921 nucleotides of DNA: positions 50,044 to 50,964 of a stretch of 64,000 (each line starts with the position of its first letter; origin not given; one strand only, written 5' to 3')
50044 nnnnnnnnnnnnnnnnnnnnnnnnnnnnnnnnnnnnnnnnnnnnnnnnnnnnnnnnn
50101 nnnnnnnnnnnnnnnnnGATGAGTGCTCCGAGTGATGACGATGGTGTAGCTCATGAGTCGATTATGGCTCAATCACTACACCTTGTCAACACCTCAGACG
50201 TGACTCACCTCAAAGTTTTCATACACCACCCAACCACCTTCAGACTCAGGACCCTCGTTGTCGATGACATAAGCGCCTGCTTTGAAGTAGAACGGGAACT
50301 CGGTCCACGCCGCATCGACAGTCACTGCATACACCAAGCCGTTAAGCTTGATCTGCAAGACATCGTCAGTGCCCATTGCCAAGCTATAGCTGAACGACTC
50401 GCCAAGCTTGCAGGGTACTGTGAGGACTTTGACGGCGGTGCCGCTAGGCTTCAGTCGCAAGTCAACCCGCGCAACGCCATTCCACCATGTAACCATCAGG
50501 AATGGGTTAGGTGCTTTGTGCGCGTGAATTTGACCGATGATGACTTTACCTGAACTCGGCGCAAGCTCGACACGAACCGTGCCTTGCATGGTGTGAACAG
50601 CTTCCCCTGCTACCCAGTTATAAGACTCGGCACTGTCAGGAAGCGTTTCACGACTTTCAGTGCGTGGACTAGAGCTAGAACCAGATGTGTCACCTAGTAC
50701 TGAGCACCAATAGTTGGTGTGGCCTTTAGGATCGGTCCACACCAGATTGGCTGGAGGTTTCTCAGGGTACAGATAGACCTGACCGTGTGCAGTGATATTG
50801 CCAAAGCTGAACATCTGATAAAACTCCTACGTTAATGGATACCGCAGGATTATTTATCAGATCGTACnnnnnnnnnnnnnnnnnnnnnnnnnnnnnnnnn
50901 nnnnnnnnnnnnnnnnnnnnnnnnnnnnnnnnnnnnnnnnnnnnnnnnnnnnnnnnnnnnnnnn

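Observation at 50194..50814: Free-standing PL7 (alginate-lyase-type) polysaccharide lyase in the accessory region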

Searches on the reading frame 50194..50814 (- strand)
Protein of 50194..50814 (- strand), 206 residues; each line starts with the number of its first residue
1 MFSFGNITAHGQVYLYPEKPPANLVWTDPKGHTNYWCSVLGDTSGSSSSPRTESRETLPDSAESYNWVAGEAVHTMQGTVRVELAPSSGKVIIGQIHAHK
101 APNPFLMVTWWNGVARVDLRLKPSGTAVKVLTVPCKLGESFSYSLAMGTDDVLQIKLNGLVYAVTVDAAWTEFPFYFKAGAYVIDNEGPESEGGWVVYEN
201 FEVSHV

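Call 3: search_protein_families(library=pfam, proteins=[window:50194-50814:-], max_evalue=1)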
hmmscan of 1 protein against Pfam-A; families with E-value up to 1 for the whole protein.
window:50194-50814:- (206 aa): 1 family
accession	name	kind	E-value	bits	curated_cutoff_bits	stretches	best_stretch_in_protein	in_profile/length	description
PF08787.18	Alginate_lyase2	-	5.3e-33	115.1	29.7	1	27-205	37-225/225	Alginate lyase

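Call 4: search_protein_families(library=phrogs, proteins=[window:50194-50814:-], max_evalue=0.01)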
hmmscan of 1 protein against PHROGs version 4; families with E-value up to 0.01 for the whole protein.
window:50194-50814:- (206 aa): 1 family
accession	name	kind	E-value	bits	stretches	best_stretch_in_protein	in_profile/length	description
phrog_31475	-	unknown function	0.0013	19.1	1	43-182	53-197/224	-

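Call 5: search_solved_structures(query=window:50194-50814:-, max_evalue=1, show_alignments=3)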
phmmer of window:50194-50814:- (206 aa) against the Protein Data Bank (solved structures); distinct sequences matched with E-value up to 1: 15.
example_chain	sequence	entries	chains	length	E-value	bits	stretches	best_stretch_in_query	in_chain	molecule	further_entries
1vav_A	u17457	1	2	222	6.9e-25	91.3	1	34-205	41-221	Alginate lyase PA1167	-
2cws_A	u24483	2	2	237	5.1e-20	75.4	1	25-196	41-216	alginate lyase A1-II' | Alginate lyase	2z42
2za9_A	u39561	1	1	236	1.3e-19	74.1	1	25-196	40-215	Alginate lyase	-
2zab_A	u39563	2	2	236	1.8e-19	73.6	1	25-196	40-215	Alginate lyase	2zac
2zaa_A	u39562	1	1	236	1.5e-18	70.5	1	25-196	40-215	Alginate lyase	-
7nde_A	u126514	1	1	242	2.8e-08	37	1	18-183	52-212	Glucuronan lyase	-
5zqi_A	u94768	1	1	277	0.0001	25.3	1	40-188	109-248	Alginate lyase AlgAT5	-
9g98_A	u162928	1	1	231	0.00084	22.4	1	47-193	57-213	Alginate lyase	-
8bjr_A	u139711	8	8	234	0.00087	22.3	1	47-193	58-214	Alginate lyase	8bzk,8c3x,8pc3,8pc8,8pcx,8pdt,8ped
9g99_A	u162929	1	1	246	0.001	22.1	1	47-193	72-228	Alginate lyase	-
1uai_A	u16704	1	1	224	0.0019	21.2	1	35-186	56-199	polyguluronate lyase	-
8jt4_A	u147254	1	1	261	0.0023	20.9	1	18-98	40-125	Alginate lyase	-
8bjo_A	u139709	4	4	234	0.0027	20.7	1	47-192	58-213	Alginate lyase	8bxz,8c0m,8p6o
8qiz_A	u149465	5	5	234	0.0083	19.1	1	47-193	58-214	Alginate lyase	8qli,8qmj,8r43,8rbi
3zpy_A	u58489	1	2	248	0.014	18.4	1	40-99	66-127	ALGINATE LYASE, FAMILY PL7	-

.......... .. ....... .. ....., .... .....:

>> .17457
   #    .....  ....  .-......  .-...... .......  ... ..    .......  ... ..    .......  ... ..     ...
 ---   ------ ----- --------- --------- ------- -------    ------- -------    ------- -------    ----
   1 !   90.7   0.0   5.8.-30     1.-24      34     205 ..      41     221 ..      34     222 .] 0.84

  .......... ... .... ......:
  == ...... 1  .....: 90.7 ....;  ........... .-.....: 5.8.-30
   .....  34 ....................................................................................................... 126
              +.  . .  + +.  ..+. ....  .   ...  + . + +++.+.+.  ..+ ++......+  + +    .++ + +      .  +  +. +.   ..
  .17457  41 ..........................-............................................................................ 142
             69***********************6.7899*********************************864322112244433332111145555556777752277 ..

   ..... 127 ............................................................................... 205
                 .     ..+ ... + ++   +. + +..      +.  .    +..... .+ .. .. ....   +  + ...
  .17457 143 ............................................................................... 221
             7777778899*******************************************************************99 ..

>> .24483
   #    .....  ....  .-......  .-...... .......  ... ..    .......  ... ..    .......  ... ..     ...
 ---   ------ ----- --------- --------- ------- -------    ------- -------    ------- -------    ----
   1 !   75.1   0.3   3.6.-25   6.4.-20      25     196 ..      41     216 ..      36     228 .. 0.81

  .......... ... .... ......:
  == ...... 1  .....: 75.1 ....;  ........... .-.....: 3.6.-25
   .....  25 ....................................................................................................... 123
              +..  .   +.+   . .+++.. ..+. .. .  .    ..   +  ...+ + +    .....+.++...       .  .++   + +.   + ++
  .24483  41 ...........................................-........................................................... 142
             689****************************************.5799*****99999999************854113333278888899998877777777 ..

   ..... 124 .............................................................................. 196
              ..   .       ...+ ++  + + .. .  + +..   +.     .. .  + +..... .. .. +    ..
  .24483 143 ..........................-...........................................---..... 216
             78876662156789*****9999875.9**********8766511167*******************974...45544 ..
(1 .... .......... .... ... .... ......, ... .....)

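Call 7: search_dna_similar(query=window:50194-50814:-, collection=phages, mode=protein, max_rows=40)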
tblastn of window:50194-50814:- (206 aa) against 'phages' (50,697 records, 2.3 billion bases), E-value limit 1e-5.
Records with a match: 5; places in all: 5; records where one place covers at least 80% of the query: 3.
Best place of each record, by identity: 60-80% 1; <60% 4.
By first word of the organism name: Pseudomonas 4; Bacteriophage 1.
By host as written in the record: Pseudomonas syringae pv. actinidiae K7A1 1; Pseudomonas sp. AY2 1; Pseudomonas syringae 19B 1; - 1; Pseudomonas putida KT2440 and Paw85 1.
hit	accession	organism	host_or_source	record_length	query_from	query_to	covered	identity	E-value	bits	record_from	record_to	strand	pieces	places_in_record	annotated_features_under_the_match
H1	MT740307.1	Pseudomonas phage phiK7A1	Pseudomonas syringae pv. actinidiae K7A1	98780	1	205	100%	72.7%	3e-87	285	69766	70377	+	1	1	polysaccharide lyase family 7 protein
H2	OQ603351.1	Pseudomonas phage Ep020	Pseudomonas sp. AY2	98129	6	205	97%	56.0%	2e-57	200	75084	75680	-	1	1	record has no annotation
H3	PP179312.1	Pseudomonas phage Arace01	Pseudomonas syringae 19B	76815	1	205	100%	48.8%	1e-56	198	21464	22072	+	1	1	hypothetical protein (x3)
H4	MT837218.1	Bacteriophage sp.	human fecal samples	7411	66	205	68%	31.8%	4e-17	84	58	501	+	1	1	record has no annotation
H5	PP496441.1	Pseudomonas phage vB_PpuM-Pori-4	Pseudomonas putida KT2440 and Paw85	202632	63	182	58%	28.1%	1e-5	51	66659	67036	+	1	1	hypothetical protein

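Call 8: get_annotated_region(hit=H1, flank=8000)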
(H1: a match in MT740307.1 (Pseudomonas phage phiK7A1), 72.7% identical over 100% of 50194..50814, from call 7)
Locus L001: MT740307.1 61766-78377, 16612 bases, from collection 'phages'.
description: Pseudomonas phage phiK7A1, complete genome.
organism: Pseudomonas phage phiK7A1 (NCBI taxid 2759194)
taxonomy: Viruses; Duplodnaviria; Heunggongvirae; Uroviricota; Caudoviricetes
host: Pseudomonas syringae pv. actinidiae K7A1; source: soil; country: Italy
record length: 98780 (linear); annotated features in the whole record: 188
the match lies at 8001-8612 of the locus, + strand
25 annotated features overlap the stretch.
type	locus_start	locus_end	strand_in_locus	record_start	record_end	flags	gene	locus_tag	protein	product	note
CDS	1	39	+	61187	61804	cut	-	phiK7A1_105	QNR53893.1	hypothetical protein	-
CDS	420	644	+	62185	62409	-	-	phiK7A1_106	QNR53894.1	hypothetical protein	-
CDS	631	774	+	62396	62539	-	-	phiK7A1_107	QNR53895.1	hypothetical protein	-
CDS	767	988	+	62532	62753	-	-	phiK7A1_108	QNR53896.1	hypothetical protein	-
CDS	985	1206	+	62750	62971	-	-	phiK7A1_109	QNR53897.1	hypothetical protein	-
CDS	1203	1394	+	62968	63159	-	-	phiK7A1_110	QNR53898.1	hypothetical protein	-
CDS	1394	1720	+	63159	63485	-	-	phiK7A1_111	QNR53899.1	hypothetical protein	-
CDS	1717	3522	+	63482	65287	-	-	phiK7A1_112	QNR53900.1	putative DNA primase/helicase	putative DNA primase/helicase [Pseudomonas phage ventosus]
CDS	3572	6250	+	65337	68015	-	-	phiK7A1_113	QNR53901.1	DNA polymerase family A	DNA polymerase family A [Pseudomonas phage ventosus]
CDS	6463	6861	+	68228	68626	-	-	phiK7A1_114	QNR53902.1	hypothetical protein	-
CDS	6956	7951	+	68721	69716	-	-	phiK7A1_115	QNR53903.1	DNA primase/helicase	DNA primase/helicase [Pseudomonas phage SRT6]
CDS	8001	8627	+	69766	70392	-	-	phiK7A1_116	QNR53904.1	polysaccharide lyase family 7 protein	polysaccharide lyase family 7 protein [Pseudomonas sp. CMR5c]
CDS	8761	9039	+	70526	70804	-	-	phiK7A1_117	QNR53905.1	hypothetical protein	-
CDS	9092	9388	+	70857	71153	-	-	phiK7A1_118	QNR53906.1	hypothetical protein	-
CDS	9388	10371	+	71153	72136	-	-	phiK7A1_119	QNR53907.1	putative exodeoxyribonuclease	putative exodeoxyribonuclease [Pseudomonas phage ventosus]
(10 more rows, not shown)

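Call 12: find_homologous_proteins(query=window:50194-50814:-)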
Query window:50194-50814:- (206 aa): 131 proteins with E <= 0.001 among 185 candidates; the best 120 are listed.
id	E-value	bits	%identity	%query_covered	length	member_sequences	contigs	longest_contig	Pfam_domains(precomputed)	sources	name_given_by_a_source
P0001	3.6e-135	466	97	100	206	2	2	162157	PF08787.19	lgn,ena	-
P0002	1.5e-122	425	87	100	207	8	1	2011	PF08787.19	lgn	-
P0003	1.1e-121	422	88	100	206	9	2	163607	PF08787.19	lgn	-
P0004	1.8e-112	392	82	100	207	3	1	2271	PF08787.19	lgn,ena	-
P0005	1.8e-105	369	76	99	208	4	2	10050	PF08787.19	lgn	-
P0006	2.8e-105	369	78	98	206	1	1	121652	PF08787.19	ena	-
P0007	6.0e-105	368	76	99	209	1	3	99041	PF08787.19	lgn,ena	-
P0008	3.3e-104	365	74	100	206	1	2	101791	PF08787.19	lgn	-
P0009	9.3e-104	364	77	100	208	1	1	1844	PF08787.19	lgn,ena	-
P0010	1.4e-103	363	77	98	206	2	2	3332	PF08787.19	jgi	jgi:hypothetical protein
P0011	4.5e-103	362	74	98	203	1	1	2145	PF08787.19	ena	-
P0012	6.3e-103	361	77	97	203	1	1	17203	PF08787.19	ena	-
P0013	1.6e-102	360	76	99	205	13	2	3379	PF08787.19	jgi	jgi:hypothetical protein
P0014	3.1e-101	356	73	99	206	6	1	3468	PF08787.19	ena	-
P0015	4.9e-101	355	74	100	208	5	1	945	PF08787.19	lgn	-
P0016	8.3e-101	354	75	100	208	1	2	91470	PF08787.19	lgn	-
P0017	1.0e-100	354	72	100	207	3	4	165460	PF08787.19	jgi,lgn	jgi:hypothetical protein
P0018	1.3e-100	354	75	97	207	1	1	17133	PF08787.19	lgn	-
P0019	1.4e-100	353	75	99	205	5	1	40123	PF08787.19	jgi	jgi:hypothetical protein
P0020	2.2e-100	353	73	99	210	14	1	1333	PF08787.19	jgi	jgi:hypothetical protein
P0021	3.8e-100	352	74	100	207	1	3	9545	PF08787.19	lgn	-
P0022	1.1e-99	351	72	100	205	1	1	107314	PF08787.19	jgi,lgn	jgi:hypothetical protein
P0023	1.6e-99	350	72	99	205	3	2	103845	PF08787.19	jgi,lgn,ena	-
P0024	2.1e-99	350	74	97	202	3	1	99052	PF08787.19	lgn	-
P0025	3.3e-99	349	72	100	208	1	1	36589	PF08787.19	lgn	-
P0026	4.0e-99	349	74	98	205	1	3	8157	PF08787.19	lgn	-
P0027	1.1e-98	347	73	100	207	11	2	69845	PF08787.19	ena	-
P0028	1.3e-98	347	73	100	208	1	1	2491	PF08787.19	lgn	-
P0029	1.3e-98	347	72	99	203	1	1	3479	PF08787.19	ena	-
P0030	1.3e-98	347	72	99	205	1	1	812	PF08787.19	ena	-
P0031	1.6e-98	347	73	99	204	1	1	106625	PF08787.19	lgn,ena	-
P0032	3.1e-98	346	74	98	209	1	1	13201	PF08787.19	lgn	-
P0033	7.1e-98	345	73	99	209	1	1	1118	PF08787.19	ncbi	-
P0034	7.6e-98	345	71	99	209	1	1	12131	PF08787.19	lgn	-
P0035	1.1e-97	344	70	100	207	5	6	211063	PF08787.19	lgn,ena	-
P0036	1.7e-97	343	70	100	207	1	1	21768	PF08787.19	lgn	-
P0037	2.8e-97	343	72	98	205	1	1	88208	PF08787.19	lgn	-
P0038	4.2e-97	342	70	100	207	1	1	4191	PF08787.19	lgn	-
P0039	6.7e-97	341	72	97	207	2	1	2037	PF08787.19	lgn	-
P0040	7.1e-97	341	71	100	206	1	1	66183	PF08787.19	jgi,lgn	jgi:hypothetical protein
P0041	8.6e-97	341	71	98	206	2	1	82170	PF08787.19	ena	-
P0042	8.8e-97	341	72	99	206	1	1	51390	PF08787.19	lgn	-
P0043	2.0e-96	340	70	100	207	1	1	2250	PF08787.19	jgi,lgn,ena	-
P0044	2.4e-96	340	73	97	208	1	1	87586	PF08787.19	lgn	-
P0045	2.8e-96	339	70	99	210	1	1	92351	PF08787.19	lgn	-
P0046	4.8e-96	339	71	99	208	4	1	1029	PF08787.19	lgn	-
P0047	5.1e-95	335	69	100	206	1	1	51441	PF08787.19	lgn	-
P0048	5.6e-95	335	68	100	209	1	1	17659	PF08787.19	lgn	-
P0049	7.5e-95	335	71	97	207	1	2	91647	PF08787.19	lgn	-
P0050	9.8e-95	334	69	97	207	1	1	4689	PF08787.19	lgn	-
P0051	1.7e-94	334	69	100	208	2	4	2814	PF08787.19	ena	-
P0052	1.9e-94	333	70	97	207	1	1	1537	PF08787.19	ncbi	-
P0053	2.7e-94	333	68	99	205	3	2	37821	PF08787.19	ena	-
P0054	2.8e-94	333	70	99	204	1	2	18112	PF08787.19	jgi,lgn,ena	-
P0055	3.9e-94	332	71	99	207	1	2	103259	PF08787.19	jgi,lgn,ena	-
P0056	1.3e-93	331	67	100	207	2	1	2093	PF08787.19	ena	-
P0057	1.7e-93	330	71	97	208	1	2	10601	PF08787.19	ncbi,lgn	-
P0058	2.7e-93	330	68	100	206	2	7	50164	PF08787.19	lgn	-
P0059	6.9e-93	328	67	100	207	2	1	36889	PF08787.19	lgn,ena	-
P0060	7.6e-93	328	69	99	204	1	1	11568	PF08787.19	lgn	-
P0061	1.0e-92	328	70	97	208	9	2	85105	PF08787.19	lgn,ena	-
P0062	1.5e-92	327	71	99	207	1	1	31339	PF08787.19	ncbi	-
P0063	2.0e-92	327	68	99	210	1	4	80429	PF08787.19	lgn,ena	-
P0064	4.9e-92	326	65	100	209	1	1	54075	PF08787.19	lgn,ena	-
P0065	7.9e-92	325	67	100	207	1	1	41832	PF08787.19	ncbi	-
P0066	1.7e-91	324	68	100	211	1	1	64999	PF08787.19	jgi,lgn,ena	-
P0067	3.2e-91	323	72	97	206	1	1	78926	PF08787.19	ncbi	-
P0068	3.6e-91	323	69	100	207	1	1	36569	PF08787.19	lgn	-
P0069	7.9e-91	322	70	97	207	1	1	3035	PF08787.19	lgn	-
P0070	1.1e-90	321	67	99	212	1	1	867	PF08787.19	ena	-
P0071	2.1e-90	320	67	100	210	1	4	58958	PF08787.19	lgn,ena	-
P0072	1.1e-89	318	69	99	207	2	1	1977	PF08787.19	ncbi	-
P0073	9.0e-89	315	63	100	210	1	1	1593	PF08787.19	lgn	-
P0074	2.4e-82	294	63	99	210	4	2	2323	PF08787.19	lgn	-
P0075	4.4e-82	293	100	64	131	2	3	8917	PF08787.19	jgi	jgi:hypothetical protein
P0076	5.6e-82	293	62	98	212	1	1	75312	PF08787.19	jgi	jgi:hypothetical protein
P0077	1.0e-81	292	62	99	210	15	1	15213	PF08787.19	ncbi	ncbi:MAG: polysaccharide lyase family 7 protein [Pseudomonas sp.]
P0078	1.8e-81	291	62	99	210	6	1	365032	PF08787.19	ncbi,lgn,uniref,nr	ncbi:polysaccharide lyase family 7 protein [Pseudomonas sp. LPH60]|uniref:polysaccharide lyase famil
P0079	8.7e-81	289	63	99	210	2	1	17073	PF08787.19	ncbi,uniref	ncbi:polysaccharide lyase family 7 protein [Pseudomonas sp. GZD-222]|uniref:polysaccharide lyase fam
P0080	7.4e-78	279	60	99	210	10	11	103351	PF08787.19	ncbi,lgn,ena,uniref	ncbi:polysaccharide lyase family 7 protein [Pseudomonas sp. KCJK8993]|uniref:polysaccharide lyase fa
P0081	1.0e-77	279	60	99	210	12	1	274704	PF08787.19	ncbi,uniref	ncbi:polysaccharide lyase family 7 protein [Pseudomonas alkylphenolica]|uniref:polysaccharide lyase 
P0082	1.3e-76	275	62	100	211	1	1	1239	PF08787.19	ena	-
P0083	4.4e-76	273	60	99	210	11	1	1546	PF08787.19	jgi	-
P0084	3.3e-74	267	59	99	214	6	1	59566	PF08787.19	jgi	-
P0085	2.3e-73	265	57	100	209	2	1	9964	PF08787.19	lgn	-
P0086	5.0e-73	263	58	99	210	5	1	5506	PF08787.19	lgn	-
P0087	6.7e-73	263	58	99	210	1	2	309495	PF08787.19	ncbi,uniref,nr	ncbi:polysaccharide lyase family 7 protein [Pseudomonas auratipiscis]|uniref:Polysaccharide lyase fa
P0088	9.7e-71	256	56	99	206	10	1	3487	PF08787.19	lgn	-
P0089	4.3e-70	254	57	99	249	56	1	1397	PF08787.19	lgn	-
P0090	5.3e-70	254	58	99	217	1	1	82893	PF08787.19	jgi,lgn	jgi:hypothetical protein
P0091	6.9e-70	253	58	99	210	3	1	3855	PF08787.19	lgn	-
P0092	4.9e-69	250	56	97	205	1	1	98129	PF08787.19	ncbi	-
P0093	5.9e-69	250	55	99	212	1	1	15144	PF08787.19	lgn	-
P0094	7.9e-69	250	56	99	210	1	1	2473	PF08787.19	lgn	-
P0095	8.8e-69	250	54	100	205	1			PF08787.19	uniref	uniref:Alginate lyase 2 domain-containing protein n=1 Tax=Pseudomonas phage Arace01 TaxID=3138526 Re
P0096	1.2e-68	249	55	99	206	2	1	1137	PF08787.19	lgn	-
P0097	1.4e-68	249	56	99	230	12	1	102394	PF08787.19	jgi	jgi:hypothetical protein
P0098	6.5e-68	247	56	99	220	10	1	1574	PF08787.19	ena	-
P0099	2.4e-66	242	55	97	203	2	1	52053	PF08787.19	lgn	-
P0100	1.3e-60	223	74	64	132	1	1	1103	PF08787.19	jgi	jgi:hypothetical protein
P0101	1.4e-54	203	68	63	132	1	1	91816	PF08787.19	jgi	jgi:hypothetical protein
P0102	3.6e-52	195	67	64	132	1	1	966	PF08787.19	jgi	jgi:hypothetical protein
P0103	7.5e-52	194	49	99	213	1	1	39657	PF08787.19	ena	-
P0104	1.9e-51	193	48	98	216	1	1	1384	PF08787.19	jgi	jgi:hypothetical protein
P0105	2.1e-49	186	46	99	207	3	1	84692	PF08787.19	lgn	-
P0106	8.2e-46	174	53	78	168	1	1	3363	PF08787.19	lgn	-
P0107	1.2e-45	174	45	99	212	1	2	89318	PF08787.19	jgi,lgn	jgi:Alginate lyase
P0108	1.5e-45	174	44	99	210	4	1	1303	PF08787.19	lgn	-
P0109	2.2e-45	173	46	98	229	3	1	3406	PF08787.19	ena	-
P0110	1.0e-43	168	43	99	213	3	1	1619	PF08787.19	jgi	jgi:hypothetical protein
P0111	2.0e-43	167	55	69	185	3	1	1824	PF08787.19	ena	-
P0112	3.5e-40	156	42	98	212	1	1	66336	PF08787.19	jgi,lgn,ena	-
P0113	8.3e-31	125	41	83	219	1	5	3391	PF08787.19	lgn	-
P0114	2.0e-30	124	36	92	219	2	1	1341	PF08787.19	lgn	-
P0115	1.2e-29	122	40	83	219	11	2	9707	PF08787.19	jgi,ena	jgi:hypothetical protein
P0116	2.5e-29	121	41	83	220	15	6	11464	PF08787.19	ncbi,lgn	-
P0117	1.5e-28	118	51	56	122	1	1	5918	PF08787.19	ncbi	ncbi:MAG: hypothetical protein EOP15_11770, partial [Pseudomonas sp.]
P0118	5.1e-28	116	51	56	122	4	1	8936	PF08787.19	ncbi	ncbi:MAG: hypothetical protein EOO15_12390, partial [Chitinophagaceae bacterium]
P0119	7.3e-28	116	39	83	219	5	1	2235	PF08787.19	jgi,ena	-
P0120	1.4e-22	99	36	85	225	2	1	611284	PF08787.19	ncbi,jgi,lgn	-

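Call 17: find_encoding_contigs(protein=P0001, flank=10000, max_places=3)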
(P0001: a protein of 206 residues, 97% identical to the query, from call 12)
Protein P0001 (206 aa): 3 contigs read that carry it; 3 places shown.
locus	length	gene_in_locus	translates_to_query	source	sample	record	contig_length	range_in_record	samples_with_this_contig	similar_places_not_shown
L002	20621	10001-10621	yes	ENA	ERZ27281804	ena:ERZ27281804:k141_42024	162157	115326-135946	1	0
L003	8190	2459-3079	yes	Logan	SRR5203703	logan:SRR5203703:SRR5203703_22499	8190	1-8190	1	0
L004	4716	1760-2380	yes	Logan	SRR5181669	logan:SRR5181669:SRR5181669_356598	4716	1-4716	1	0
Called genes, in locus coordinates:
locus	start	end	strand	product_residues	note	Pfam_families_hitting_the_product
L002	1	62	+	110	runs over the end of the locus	-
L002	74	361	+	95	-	-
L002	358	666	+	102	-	-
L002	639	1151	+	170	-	-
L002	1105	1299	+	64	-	-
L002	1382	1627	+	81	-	-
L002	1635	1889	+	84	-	-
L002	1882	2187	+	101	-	-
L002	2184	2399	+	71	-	-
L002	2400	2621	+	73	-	-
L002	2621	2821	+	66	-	-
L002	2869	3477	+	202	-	-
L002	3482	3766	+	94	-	-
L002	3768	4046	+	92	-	-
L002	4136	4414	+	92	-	-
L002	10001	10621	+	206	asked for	PF08787:Alginate_lyase2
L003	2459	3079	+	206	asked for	PF08787:Alginate_lyase2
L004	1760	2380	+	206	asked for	PF08787:Alginate_lyase2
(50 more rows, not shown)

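Call 35: find_encoding_contigs(protein=P0003, flank=6000, max_places=1)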
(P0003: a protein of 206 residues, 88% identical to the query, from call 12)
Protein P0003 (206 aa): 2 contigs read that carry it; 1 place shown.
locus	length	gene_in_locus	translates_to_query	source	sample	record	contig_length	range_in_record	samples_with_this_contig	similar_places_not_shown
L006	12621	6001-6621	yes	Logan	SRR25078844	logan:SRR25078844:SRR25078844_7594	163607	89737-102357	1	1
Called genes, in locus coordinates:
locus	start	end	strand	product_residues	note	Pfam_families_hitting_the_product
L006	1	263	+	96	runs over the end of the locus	-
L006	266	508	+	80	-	-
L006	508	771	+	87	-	-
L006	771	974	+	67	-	-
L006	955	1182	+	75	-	-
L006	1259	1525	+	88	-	-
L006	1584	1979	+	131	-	-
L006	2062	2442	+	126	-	-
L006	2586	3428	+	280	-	-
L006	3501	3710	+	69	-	-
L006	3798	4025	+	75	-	-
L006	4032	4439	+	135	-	-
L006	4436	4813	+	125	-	-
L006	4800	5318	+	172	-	-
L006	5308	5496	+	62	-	-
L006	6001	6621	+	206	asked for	PF08787:Alginate_lyase2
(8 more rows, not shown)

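Call 36: find_encoding_contigs(protein=P0017, flank=6000, max_places=1)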
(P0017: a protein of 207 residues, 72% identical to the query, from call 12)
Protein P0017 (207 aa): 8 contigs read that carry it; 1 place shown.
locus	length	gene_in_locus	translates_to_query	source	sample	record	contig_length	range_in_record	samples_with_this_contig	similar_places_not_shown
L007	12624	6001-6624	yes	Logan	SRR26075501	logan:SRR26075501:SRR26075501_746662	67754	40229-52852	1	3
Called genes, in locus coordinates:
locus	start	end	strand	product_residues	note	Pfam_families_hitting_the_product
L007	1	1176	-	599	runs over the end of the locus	PF04095:NAPRTase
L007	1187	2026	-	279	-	PF13793:Pribosyltran_N, PF14572:Pribosyl_synth (faint)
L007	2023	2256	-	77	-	-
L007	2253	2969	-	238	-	-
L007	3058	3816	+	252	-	PF02562:PhoH, PF13245:AAA_19 (weak), PF13604:AAA_30 (weak)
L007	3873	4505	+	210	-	PF24027:DUF7338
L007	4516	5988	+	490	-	PF04851:ResIII, PF00176:SNF2-rel_dom, PF00270:DEAD (weak), PF09848:SLFN-g3_helicase (weak), PF13401:AAA_22 (weak), PF00271:Helicase_C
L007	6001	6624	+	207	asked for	PF08787:Alginate_lyase2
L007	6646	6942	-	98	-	-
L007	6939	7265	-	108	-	-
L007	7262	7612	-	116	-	-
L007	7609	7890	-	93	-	-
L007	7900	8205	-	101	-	-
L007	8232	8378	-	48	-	-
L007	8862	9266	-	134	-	PF04386:SspB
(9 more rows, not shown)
